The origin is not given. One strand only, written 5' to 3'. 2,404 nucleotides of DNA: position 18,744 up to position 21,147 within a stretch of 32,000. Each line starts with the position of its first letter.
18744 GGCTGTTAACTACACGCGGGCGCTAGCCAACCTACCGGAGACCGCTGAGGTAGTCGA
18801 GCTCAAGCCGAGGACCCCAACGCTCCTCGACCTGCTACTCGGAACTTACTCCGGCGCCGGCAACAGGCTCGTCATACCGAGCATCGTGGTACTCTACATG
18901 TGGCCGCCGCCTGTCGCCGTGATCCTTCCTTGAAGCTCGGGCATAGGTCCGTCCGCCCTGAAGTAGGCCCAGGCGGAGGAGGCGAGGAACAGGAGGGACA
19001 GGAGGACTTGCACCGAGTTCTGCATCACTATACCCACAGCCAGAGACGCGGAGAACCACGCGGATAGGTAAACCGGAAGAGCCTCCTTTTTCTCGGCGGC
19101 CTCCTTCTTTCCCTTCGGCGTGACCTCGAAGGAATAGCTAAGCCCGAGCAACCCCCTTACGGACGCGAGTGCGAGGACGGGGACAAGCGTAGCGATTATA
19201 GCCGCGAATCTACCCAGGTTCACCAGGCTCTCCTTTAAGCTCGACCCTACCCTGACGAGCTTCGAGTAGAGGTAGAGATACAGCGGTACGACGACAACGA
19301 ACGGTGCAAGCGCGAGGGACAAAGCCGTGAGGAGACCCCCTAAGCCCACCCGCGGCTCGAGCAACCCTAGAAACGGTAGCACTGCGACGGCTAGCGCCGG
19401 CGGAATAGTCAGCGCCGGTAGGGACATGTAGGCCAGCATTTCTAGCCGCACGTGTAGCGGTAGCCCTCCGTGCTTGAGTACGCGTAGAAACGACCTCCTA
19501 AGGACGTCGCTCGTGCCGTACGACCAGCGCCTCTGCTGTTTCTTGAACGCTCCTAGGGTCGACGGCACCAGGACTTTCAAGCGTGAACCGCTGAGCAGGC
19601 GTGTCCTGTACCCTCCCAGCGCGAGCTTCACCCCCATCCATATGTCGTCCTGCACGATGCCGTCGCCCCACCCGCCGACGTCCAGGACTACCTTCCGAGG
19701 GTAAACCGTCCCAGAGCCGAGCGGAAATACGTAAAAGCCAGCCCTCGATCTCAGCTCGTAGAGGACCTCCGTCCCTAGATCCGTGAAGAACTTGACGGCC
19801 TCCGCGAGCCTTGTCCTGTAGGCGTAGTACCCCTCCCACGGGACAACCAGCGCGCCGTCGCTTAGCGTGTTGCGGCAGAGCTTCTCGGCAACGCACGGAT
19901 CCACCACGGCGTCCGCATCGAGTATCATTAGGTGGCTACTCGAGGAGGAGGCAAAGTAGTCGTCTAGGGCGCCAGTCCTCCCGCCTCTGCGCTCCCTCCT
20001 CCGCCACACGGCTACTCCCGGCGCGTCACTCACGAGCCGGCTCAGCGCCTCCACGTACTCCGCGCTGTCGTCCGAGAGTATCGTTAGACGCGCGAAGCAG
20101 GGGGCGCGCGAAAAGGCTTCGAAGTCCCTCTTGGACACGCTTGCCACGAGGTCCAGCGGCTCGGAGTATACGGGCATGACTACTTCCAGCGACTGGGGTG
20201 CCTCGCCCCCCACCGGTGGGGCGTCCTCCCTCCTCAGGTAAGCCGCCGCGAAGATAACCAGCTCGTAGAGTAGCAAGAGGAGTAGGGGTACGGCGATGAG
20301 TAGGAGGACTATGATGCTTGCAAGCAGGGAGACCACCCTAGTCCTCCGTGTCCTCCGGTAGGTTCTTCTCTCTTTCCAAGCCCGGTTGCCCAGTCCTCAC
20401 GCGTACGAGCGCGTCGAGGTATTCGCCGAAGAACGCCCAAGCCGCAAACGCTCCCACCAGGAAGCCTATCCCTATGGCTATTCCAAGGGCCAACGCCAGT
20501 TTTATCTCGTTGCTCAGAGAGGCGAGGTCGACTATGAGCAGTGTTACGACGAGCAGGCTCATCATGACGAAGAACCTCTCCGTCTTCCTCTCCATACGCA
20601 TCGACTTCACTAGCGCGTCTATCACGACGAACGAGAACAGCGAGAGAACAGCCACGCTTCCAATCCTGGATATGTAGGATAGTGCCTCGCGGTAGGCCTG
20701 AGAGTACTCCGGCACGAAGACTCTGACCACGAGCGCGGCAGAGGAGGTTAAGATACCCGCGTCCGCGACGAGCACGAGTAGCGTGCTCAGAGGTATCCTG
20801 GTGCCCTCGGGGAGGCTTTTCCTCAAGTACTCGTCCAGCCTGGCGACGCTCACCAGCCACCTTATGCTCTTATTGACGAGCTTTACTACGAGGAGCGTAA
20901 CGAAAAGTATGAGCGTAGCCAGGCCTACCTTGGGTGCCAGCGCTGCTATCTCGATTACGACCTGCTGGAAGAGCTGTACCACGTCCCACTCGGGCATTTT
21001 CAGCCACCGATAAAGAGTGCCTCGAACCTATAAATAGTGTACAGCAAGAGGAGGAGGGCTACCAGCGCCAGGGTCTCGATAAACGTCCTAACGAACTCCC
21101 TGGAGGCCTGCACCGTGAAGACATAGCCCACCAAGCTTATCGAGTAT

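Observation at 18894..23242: Translationally coupled four-gene operon: GalU-like enzyme, 12-TM protein, small membrane protein with an MscS-N-terminal-like TM-helix region, and processive QxxRW glycosyltransferase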

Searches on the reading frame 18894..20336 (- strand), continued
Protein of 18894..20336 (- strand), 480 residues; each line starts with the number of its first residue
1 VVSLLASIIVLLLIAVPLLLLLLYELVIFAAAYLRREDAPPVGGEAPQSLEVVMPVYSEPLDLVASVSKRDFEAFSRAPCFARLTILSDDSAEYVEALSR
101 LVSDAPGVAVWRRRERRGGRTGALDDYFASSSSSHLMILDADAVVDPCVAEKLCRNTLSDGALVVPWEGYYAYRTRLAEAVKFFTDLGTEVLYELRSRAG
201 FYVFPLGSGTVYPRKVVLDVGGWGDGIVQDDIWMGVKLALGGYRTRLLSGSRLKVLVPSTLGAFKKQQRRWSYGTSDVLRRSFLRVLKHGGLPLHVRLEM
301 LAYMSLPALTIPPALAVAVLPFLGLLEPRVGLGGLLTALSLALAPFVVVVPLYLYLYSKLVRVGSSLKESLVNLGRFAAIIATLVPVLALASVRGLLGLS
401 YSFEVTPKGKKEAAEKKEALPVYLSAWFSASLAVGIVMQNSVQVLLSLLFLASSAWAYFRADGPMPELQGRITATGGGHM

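Call 85: search_solved_structures(query=L005:4546-6114:-, max_evalue=0.01)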
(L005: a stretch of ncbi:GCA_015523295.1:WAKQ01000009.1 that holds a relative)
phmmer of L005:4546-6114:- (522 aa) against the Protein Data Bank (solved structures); distinct sequences matched with E-value up to 0.01: 3.
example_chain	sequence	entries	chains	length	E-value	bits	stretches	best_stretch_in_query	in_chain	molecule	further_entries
2qgq_A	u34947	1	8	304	0.0001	24.3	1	222-361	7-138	Protein TM_1862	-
4jc0_A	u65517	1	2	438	0.00019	23.4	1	222-287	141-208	Ribosomal protein S12 methylthiotransferase RimO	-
9ccb_A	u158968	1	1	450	0.00023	23.1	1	214-413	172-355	Radical SAM core domain-containing protein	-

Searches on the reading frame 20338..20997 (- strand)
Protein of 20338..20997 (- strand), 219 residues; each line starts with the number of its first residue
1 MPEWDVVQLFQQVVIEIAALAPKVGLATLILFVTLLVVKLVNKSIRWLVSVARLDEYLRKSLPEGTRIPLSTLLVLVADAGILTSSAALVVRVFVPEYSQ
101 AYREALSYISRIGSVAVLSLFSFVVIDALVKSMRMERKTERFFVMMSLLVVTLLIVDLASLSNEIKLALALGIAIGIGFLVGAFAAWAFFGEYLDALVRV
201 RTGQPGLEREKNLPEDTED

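Call 3: search_protein_families(library=pfam, proteins=[window:20338-20997:-], max_evalue=0.01)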
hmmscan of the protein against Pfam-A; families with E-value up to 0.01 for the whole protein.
window:20338-20997:- (219 aa): 1 family
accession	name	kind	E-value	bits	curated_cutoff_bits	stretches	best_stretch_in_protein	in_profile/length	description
PF05552.17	MS_channel_1st_1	-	0.0049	17.2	22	1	11-52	4-45/50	Mechanosensitive ion channel, conserved TM helix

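Call 4: search_protein_families(library=ncbifam, proteins=[window:20338-20997:-], max_evalue=0.01)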
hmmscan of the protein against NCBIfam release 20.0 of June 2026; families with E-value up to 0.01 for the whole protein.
window:20338-20997:- (219 aa): 1 family
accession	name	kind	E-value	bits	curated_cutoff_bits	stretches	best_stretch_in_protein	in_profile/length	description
NF033634.1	SLATT_1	domain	0.0025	17.8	41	1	131-212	16-96/132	SLATT domain-containing protein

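Call 16: find_homologous_proteins(query=window:20338-20997:-)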
Query window:20338-20997:- (219 aa): 9 proteins with E <= 0.001 among 4706 candidates.
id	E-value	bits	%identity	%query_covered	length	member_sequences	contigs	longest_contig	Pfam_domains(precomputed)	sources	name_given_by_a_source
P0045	1.0e-127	442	100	100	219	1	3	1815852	-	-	-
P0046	9.1e-77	275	58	100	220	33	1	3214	-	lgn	-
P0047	1.7e-75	271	57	100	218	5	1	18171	-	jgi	jgi:multidrug transporter EmrE-like cation transporter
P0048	4.9e-61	224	55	91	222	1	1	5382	-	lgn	-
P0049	3.6e-59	218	48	98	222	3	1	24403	-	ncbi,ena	-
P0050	2.3e-55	206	45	98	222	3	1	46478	-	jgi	-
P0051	6.1e-55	204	54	84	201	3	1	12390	-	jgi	-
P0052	1.1e-53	200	54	79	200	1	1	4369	-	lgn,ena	-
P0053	1.0e-45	174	49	82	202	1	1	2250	-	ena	-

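Call 24: search_solved_structures(query=A3, max_evalue=10)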
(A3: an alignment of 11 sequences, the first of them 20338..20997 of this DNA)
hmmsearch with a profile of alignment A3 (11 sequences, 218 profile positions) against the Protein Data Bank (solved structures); distinct sequences matched with E-value up to 10: 2.
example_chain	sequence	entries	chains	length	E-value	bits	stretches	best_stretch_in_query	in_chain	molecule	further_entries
9l0b_A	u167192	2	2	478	1.2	11.9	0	91-194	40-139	Monocarboxylate transporter 2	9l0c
7bp3_A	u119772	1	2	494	1.4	11.7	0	177-213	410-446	Monocarboxylate transporter 2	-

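Call 47: predict_structure(alignment_id=A4)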
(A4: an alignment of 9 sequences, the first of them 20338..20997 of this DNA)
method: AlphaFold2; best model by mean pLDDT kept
length: 219 residues; sequences in the alignment: 9
mean_pLDDT: 75.1   pTM: 0.51
mean pLDDT of the five models: 75.1, 72.9, 68.3, 66.9, 66.7
residues with pLDDT >= 90: 14; 70-90: 146; 50-70: 43; < 50: 16
segments of 3 or more residues with pLDDT < 50: 204-219
pLDDT, mean of each block of 10 residues (from residue 1): 76 82 86 92 89 78 70 86 86 81 83 80 75 65 75 70 71 77 71 62 51 43
secondary structure, 60 per line:
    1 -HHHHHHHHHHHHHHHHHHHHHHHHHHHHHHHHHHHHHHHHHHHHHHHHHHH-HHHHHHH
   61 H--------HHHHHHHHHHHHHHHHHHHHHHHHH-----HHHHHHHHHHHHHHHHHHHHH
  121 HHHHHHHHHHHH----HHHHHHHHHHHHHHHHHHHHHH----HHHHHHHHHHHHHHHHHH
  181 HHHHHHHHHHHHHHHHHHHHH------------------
elements in order: H2-52 H54-61 H70-94 H100-132 H137-158 H163-201

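Call 51: fold_search(model_id=the predicted structure, library=pdb)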
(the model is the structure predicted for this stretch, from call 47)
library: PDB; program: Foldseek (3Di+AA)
matches with E <= 10: 71; with E <= 0.001: 0
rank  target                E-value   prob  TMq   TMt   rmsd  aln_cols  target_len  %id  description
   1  3g6b_B                1.5e+00  0.11  0.21  0.22  44.0       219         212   12  Crystal structure of a Soluble Chemoreceptor from Thermotoga maritima Asn217Ile mutant (released 2009-07-28)
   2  6ks0_A                1.6e+00  0.51  0.32  0.26   8.9       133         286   16  Crystal structure of the human adiponectin receptor 1 (released 2020-08-19)
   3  3g67_B                2.1e+00  0.09  0.21  0.22  43.9       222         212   14  Crystal Structure of a Soluble Chemoreceptor from Thermotoga maritima (released 2009-07-28)
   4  9wjr_F                2.3e+00  0.08  0.17  0.16  21.4       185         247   12  Cryo-EM structure of the L. garvieae Man-PTS (released 2025-11-12)
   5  3g6b_A                2.5e+00  0.11  0.24  0.24  42.4       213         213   12  Crystal structure of a Soluble Chemoreceptor from Thermotoga maritima Asn217Ile mutant (released 2009-07-28)
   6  3g67_A                2.6e+00  0.09  0.22  0.23  43.2       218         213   12  Crystal Structure of a Soluble Chemoreceptor from Thermotoga maritima (released 2009-07-28)
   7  8tdl_A                3.1e+00  0.51  0.49  0.32   5.1       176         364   14  Cryo-EM structure of the wild-type AtMSL10 in saposin (released 2023-10-18)
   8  4w9u_C                3.1e+00  0.14  0.23  0.15  13.3       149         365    9  Crystal Structure of an Acyl-CoA dehydrogenase from Brucella melitensis (released 2014-09-10)
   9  1h68                  3.2e+00  0.21  0.27  0.28   7.4       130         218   21  sensory rhodopsin II (released 2001-08-28)
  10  9jow_A                3.2e+00  0.11  0.25  0.22  10.7       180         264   10  Cryo-EM structure of the myxol-bound light-driven chloride ion-pumping rhodopsin, NM-R3 (released 2025-07-30)
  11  4jq6_A                3.2e+00  0.06  0.17  0.18  19.7       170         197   14  Crystal structure of blue light-absorbing proteorhodopsin from Med12 at 2.3 Angstrom (released 2013-05-08)
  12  5gox_A                3.6e+00  0.06  0.18  0.21  35.3       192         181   14  Eukaryotic Rad50 Functions as A Rod-shaped Dimer (released 2017-02-01)
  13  2v0o_A                3.8e+00  0.03  0.15  0.12  36.1       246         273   10  FCHO2 F-BAR domain (released 2007-06-26)
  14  4ckg_B                4.0e+00  0.08  0.25  0.16  31.0       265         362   14  Helical reconstruction of ACAP1(BAR-PH domain) decorated membrane tubules by cryo-electron microscopy (released 2014-10-15)
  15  5uk6_MODEL_1_A        4.0e+00  0.08  0.22  0.22  10.4       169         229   17  Structure of Anabaena Sensory Rhodopsin Determined by Solid State NMR Spectroscopy and DEER (released 2017-05-31)
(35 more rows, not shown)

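Call 52: search_protein_representatives(alignment_id=A4)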
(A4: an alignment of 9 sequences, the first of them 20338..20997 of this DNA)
Query: 9 sequences, 220 profile positions. Proteins with E-value up to 0.001 (for the whole library): 86; up to 1e-10: 41; up to 1e-30: 13. The best 86 are listed.
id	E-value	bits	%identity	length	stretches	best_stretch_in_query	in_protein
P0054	1.8e-88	312.0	-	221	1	8-219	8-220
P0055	3.4e-44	167.3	-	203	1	9-199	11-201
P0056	1.4e-40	155.4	-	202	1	6-197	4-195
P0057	2.1e-40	154.9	-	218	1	7-205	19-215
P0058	1.1e-38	149.2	-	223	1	6-211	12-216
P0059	3.2e-38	147.7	-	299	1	9-207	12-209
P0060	1.3e-37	145.8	-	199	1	8-194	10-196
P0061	4.3e-37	144.0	-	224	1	6-203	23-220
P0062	4.9e-37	143.8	-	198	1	6-199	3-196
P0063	1.7e-36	142.1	-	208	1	5-200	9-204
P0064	7.1e-36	140.0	-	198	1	6-199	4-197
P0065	1.2e-32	129.4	-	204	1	8-196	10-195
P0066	7.7e-32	126.8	-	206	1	6-200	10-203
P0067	1.2e-30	123.0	-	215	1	12-208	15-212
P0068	2.2e-30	122.1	-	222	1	7-203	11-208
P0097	4.1e-08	49.3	-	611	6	11-61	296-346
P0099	2.6e-07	46.6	-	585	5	6-64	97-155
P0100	8.4e-07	45.0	-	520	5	6-55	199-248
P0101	2.1e-06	43.7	-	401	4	7-72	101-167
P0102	2.6e-06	43.4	-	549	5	9-66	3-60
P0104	1.2e-05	41.3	-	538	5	6-59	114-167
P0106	1.3e-05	41.1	-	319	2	9-178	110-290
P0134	6.8e-04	35.5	-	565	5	148-188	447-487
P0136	7.5e-04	35.3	-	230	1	5-183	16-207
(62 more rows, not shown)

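Call 53: search_protein_families(library=pfam, proteins=[P0097, P0099, P0100, P0101, P0102, P0104, P0106, P0059, P0134, P0136], max_evalue=0.001)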
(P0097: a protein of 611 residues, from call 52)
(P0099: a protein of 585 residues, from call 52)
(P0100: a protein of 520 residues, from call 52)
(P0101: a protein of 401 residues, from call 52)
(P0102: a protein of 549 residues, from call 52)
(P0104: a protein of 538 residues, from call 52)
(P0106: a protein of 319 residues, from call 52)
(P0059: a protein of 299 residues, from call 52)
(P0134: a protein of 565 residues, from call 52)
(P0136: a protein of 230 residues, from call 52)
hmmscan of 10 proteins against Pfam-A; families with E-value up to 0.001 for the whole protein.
P0097 (611 aa): 1 family
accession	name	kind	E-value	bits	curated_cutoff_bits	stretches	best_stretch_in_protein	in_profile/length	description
PF05552.17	MS_channel_1st_1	-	1.2e-54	182.4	22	5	198-246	1-49/50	Mechanosensitive ion channel, conserved TM helix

P0099 (585 aa): 1 family
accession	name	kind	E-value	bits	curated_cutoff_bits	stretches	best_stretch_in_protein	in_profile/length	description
PF05552.17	MS_channel_1st_1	-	3.9e-48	161.6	22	5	225-273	1-49/50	Mechanosensitive ion channel, conserved TM helix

P0100 (520 aa): 1 family
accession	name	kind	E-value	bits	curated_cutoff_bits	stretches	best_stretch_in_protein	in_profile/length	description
PF05552.17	MS_channel_1st_1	-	1.3e-49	166.3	22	5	104-152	1-49/50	Mechanosensitive ion channel, conserved TM helix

P0101 (401 aa): 1 family
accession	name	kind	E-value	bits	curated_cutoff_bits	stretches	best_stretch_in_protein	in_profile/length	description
PF05552.17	MS_channel_1st_1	-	1.8e-43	146.6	22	4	102-150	1-49/50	Mechanosensitive ion channel, conserved TM helix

P0102 (549 aa): 1 family
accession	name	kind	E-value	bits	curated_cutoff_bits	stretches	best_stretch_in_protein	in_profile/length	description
PF05552.17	MS_channel_1st_1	-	1.4e-54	182.2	22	4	209-258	1-50/50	Mechanosensitive ion channel, conserved TM helix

P0104 (538 aa): 1 family
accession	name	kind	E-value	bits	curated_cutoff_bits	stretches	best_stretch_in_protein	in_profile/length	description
PF05552.17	MS_channel_1st_1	-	2.2e-59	197.6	22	5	225-273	1-49/50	Mechanosensitive ion channel, conserved TM helix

P0106 (319 aa): 1 family
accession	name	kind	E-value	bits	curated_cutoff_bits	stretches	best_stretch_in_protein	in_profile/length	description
PF05552.17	MS_channel_1st_1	-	3e-28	97.9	22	3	110-157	2-49/50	Mechanosensitive ion channel, conserved TM helix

P0059 (299 aa): 1 family
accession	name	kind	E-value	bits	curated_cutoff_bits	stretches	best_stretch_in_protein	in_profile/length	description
PF05552.17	MS_channel_1st_1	-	0.00059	20.1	22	1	17-59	7-49/50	Mechanosensitive ion channel, conserved TM helix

P0134 (565 aa): 0 families

P0136 (230 aa): 1 family
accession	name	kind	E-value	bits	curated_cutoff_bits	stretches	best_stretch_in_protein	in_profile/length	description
PF05552.17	MS_channel_1st_1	-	9.7e-10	38.6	22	2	27-67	9-49/50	Mechanosensitive ion channel, conserved TM helix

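Call 91: search_protein_families(library=pfam, alignment_id=A3, max_evalue=0.1)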
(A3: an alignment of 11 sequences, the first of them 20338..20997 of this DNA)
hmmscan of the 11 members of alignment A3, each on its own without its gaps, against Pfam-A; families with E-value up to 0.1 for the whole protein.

A. member 1, window:20338-20997:- (219 aa): 2 families
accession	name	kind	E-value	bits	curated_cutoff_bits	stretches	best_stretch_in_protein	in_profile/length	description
PF05552.17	MS_channel_1st_1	-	0.0049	17.2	22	1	11-52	4-45/50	Mechanosensitive ion channel, conserved TM helix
PF00893.25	Multi_Drug_Res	-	0.026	15.5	23.7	1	124-196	14-84/93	Small Multidrug Resistance protein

B. families by the number of members that match (of 11 scanned): 6 families
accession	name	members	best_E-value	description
PF05552.17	MS_channel_1st_1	9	1.1e-05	Mechanosensitive ion channel, conserved TM helix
PF00119.25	ATP-synt_A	3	0.002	ATP synthase A chain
PF00893.25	Multi_Drug_Res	2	0.026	Small Multidrug Resistance protein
PF01061.29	ABC2_membrane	1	0.0055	ABC-2 type transporter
PF13886.12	TM7S3_TM198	1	0.0056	TM7S3/TM198-like domain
PF14264.12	Glucos_trans_II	1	0.025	Glucosyl transferase GtrII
